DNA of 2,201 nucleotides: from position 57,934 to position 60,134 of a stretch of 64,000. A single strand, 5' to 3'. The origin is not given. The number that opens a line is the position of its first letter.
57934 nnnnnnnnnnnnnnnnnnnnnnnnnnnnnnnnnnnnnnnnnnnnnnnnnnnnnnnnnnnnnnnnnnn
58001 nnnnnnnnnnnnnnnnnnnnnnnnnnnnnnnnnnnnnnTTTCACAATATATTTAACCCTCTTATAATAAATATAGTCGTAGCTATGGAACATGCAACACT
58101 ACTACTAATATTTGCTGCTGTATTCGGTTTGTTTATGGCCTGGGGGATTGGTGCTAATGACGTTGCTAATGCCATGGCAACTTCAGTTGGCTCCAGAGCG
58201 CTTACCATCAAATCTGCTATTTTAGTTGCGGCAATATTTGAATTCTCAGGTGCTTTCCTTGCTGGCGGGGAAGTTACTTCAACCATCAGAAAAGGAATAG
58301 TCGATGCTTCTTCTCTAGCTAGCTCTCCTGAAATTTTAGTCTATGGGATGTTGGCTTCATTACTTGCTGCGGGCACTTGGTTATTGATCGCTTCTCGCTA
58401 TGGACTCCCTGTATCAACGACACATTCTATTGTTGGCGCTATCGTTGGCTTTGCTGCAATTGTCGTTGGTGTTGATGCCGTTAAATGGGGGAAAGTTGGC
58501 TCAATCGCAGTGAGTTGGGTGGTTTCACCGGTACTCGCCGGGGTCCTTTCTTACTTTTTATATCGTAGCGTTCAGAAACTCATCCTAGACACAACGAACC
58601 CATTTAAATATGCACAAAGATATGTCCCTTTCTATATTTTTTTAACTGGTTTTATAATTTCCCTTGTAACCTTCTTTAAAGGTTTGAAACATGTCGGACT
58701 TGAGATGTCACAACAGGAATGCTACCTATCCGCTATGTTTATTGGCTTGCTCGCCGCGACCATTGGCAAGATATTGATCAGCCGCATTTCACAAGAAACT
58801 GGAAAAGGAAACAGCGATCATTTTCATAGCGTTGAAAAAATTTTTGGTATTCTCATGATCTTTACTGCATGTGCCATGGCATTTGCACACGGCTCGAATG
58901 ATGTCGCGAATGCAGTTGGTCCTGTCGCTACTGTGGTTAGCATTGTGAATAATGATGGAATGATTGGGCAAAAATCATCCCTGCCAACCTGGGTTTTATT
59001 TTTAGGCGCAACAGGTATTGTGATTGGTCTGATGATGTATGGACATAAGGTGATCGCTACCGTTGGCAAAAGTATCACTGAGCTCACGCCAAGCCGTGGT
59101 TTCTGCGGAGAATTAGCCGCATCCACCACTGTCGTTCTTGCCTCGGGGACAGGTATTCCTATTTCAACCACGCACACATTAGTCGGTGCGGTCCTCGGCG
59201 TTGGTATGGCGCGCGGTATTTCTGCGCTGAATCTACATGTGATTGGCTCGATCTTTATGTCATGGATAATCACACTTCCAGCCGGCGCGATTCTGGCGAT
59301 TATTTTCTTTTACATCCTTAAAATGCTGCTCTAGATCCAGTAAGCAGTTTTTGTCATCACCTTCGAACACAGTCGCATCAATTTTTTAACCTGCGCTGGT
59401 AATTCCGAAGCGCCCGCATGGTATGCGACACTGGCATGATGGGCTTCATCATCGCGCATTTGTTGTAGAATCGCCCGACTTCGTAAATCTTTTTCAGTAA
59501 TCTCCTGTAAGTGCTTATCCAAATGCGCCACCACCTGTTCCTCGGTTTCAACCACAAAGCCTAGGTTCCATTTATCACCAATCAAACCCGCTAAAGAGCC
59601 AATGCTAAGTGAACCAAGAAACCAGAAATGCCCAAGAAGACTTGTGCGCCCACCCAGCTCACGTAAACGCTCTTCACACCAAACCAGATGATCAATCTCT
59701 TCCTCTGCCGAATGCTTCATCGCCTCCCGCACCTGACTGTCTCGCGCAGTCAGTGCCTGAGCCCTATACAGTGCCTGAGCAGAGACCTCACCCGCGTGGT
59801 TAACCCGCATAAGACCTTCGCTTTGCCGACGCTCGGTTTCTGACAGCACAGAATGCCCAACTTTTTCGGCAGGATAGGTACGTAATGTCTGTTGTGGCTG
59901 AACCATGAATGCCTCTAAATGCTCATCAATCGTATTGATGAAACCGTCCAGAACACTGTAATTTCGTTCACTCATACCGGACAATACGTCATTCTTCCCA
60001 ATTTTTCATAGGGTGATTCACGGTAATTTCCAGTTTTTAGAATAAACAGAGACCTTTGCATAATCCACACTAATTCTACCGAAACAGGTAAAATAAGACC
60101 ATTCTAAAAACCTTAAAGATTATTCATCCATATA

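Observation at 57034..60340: Long inverted repeat pair (R3) flanking the DUF47-pit-coq7 segment, with a third partial copy 35 kb away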

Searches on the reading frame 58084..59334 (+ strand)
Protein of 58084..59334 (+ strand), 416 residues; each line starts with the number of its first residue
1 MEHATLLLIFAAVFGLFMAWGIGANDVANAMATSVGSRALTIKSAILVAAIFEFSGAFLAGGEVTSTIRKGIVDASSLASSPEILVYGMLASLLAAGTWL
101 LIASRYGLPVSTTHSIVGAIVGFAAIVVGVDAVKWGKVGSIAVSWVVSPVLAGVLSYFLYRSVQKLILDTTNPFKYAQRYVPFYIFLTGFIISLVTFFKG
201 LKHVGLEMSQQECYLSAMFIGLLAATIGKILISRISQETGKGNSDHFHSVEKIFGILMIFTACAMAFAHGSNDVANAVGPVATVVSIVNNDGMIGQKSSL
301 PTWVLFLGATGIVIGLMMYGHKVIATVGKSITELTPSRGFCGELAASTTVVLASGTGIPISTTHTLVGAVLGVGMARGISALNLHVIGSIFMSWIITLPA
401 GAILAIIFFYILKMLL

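Call 9: search_protein_families(library=pfam, proteins=[window:58084-59334:+])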
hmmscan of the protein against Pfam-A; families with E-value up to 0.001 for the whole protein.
window:58084-59334:+ (416 aa): 2 families
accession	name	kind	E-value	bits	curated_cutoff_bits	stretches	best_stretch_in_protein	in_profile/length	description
PF01384.25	PHO4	-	3.9e-120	401.4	33.7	1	22-405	1-350/350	Phosphate transporter family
PF17090.10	Ytca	-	0.00032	21.6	28.8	0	383-413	3-33/62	YtcA family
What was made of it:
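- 57309..60047 (.): Relocated 2.7-kb block: native DUF47 leader, DUF47, PiT, coq7, native coq7 leader. Call 9 (Pfam).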

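Call 12: find_encoding_contigs(protein=window:58084-59334:+, flank=10000, max_places=6)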
Protein window:58084-59334:+ (416 aa): 1 contig read that carries it; 1 place shown.
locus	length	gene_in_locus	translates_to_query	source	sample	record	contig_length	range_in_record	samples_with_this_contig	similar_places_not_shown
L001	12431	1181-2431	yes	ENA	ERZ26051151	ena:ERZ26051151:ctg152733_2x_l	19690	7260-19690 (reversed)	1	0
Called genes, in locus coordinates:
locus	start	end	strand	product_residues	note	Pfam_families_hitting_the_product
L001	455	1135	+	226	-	PF01865:PhoU_div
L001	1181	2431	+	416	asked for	PF01384:PHO4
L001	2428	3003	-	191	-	PF03232:COQ7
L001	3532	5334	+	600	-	PF00270:DEAD, PF04851:ResIII (weak), PF00271:Helicase_C, PF25399:DeaD_dimer, PF03880:DbpA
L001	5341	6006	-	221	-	PF06508:QueC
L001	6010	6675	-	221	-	PF13353:Fer4_12 (weak), PF04055:Radical_SAM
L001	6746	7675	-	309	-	PF16331:TolA_bind_tri, PF13525:YfiO (weak), PF00515:TPR_1 (faint), PF07719:TPR_2 (faint), PF13174:TPR_6 (faint), PF13428:TPR_14 (faint), PF13432:TPR_16 (faint), PF14559:TPR_19 (weak)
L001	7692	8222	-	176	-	PF00691:OmpA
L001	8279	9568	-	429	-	PF04052:TolB_N, PF26550:Tricorn_2nd, PF23414:Beta-prop_EML_2 (weak), PF25174:Beta-prop_THOC3, PF26550:Tricorn_2nd, PF26549:Tricorn_N, PF07676:PD40, PF26549:Tricorn_N, +2 more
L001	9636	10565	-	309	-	-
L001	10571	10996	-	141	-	PF02472:ExbD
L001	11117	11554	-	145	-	PF01618:MotA_ExbB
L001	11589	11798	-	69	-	-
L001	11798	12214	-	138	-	PF01643:Acyl-ACP_TE, PF13279:4HBT_2, PF03061:4HBT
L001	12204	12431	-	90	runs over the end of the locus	PF05491:WHD_RuvB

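Call 15: find_related_loci(query=window:58084-59334:+, collection=genome_contigs, flank=10000)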
Query window:58084-59334:+ (416 aa) in genome_contigs; peptide patterns used: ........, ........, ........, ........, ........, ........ (x = any residue, [..] = any of these).
599 stretches matched a pattern (row limit reached: there are more); 525 encode a relative of the query (tblastn E <= 1e-3); the best 80 are kept; 80 distinct loci.
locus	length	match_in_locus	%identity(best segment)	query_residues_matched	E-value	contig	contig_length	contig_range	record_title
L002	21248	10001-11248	82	1-416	0e+0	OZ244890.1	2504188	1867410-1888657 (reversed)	MAG: Gammaproteobacteria bacterium isolate 4a6f340b-8a7c-42a5-93aa-a61a6e082441 genome assembly, chromosome: 1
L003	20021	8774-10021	76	1-416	0e+0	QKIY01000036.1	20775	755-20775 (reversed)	MAG: Gammaproteobacteria bacterium isolate SZUA-592 scaffold_6524, whole genome shotgun sequence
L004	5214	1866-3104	75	1-413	0e+0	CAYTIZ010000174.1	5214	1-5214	MAG TPA_asm: uncultured Enterobacteriaceae bacterium isolate SRP215229_co1_1 genome assembly, contig: NODE_12330_length_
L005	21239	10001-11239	74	1-416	0e+0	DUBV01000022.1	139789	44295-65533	MAG TPA_asm: Thiotrichaceae bacterium isolate UWMA-0311 NODE_169_length_139789_cov_0.649588, whole genome shotgun sequen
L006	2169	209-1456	76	1-416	0e+0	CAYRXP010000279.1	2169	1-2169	MAG TPA_asm: uncultured Enterobacteriaceae bacterium isolate binchicken_co61_101 genome assembly, contig: NODE_26903_len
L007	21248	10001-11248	77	1-416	0e+0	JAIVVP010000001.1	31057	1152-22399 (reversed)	MAG: Gemmatimonadota bacterium isolate HYP3_RS_04_7 NODE_94_length_31057_cov_0.357646, whole genome shotgun sequence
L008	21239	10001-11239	76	1-416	0e+0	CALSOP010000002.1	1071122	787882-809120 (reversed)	MAG: uncultured Gammaproteobacteria bacterium isolate B_MB66 genome assembly, contig: contig_18447_B_MB66, whole genome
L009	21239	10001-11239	72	1-413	0e+0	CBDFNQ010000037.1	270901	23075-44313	MAG: Gammaproteobacteria bacterium isolate 82f50fbc-aeb5-4c25-aad8-d745897ec859 genome assembly, contig: contig_37, whol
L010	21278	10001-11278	74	1-416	0e+0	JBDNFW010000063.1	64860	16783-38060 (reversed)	MAG: Gammaproteobacteria bacterium isolate concoct.158.ELB k141_1313380, whole genome shotgun sequence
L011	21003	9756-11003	74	1-416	0e+0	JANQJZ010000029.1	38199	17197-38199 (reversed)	MAG: Gammaproteobacteria bacterium isolate PL25a_bin.135 k99_3092832, whole genome shotgun sequence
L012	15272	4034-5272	73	1-413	0e+0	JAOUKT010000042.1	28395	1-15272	MAG: Gammaproteobacteria bacterium isolate 8_1_Jan_SF_Bin54 8_1_Jan_SF_Bin54_scaffold_638_c1, whole genome shotgun seque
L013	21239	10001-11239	71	1-413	0e+0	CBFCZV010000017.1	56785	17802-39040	MAG TPA_asm: uncultured Gammaproteobacteria bacterium isolate SRR26215676_concoct_189 genome assembly, contig: ERZ250734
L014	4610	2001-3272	70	1-416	0e+0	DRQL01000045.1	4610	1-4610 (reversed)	MAG TPA_asm: Gammaproteobacteria bacterium isolate HyVt-581 HyVt-581_k145_1161870, whole genome shotgun sequence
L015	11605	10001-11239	70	1-413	0e+0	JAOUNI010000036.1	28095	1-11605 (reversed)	MAG: Gammaproteobacteria bacterium isolate 8_1_July_SF_Bin66 8_1_July_SF_Bin66_scaffold_466_c1, whole genome shotgun seq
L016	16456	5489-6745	69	1-416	0e+0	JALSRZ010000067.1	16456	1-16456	MAG: Thiohalobacter sp. isolate 356-308_metabat2_scaf2bin.017 356-308_scaffold_2087_c1, whole genome shotgun sequence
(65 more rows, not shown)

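Call 33: list_cluster_members(proteins=[window:58084-59334:+, window:60435-62237:+, window:62244-62909:-])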
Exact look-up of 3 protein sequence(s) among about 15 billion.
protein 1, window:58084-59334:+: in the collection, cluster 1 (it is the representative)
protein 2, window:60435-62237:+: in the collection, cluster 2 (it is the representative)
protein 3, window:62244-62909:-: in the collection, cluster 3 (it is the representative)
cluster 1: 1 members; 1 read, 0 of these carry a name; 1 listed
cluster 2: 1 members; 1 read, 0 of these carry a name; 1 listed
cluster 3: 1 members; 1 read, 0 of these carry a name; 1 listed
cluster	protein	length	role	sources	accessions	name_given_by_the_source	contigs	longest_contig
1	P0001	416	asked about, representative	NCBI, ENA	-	-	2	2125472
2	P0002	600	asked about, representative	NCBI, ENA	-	-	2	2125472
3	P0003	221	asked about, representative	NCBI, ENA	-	-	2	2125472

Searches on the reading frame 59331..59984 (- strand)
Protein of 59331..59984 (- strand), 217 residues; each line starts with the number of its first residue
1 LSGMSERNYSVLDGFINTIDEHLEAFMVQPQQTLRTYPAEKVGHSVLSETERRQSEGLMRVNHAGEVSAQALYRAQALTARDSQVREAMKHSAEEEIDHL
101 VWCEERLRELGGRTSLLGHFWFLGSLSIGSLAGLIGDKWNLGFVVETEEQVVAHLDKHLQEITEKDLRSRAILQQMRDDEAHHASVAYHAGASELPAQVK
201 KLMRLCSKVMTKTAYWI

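Call 9: search_protein_families(library=pfam, proteins=[window:59331-59984:-])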
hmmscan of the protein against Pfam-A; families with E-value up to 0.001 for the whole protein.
window:59331-59984:- (217 aa): 2 families
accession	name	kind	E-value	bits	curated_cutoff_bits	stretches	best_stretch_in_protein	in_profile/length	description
PF03232.19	COQ7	-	5.2e-44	150.3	23.5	1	55-214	3-169/169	Ubiquinone biosynthesis protein COQ7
PF02915.23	Rubrerythrin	-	0.00023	22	22.8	0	62-185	6-131/137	Rubrerythrin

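Call 102: list_cluster_members(proteins=[P0004, window:59334-59975:-, window:57358-58038:+])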
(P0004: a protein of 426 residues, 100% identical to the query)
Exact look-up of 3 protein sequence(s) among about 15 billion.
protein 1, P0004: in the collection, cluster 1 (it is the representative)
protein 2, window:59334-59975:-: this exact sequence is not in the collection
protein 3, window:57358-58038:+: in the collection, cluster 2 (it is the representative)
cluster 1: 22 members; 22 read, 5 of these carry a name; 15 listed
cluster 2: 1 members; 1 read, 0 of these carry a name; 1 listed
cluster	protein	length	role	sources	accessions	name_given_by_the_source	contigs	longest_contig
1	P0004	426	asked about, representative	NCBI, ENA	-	-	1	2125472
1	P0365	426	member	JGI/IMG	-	glutamyl-tRNA reductase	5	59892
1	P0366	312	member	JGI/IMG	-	glutamyl-tRNA reductase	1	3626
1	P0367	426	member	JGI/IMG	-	glutamyl-tRNA reductase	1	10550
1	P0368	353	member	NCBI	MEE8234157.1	MAG: glutamyl-tRNA reductase, partial [Gammaproteobacteria bacterium]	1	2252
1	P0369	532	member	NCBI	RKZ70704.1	MAG: glutamyl-tRNA reductase, partial [Gammaproteobacteria bacterium]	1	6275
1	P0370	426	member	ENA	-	-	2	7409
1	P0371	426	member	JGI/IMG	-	-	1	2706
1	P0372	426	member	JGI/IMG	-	-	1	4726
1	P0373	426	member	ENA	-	-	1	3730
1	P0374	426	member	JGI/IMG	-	-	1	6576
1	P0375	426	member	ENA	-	-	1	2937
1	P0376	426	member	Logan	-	-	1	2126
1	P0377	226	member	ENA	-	-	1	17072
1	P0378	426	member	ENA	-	-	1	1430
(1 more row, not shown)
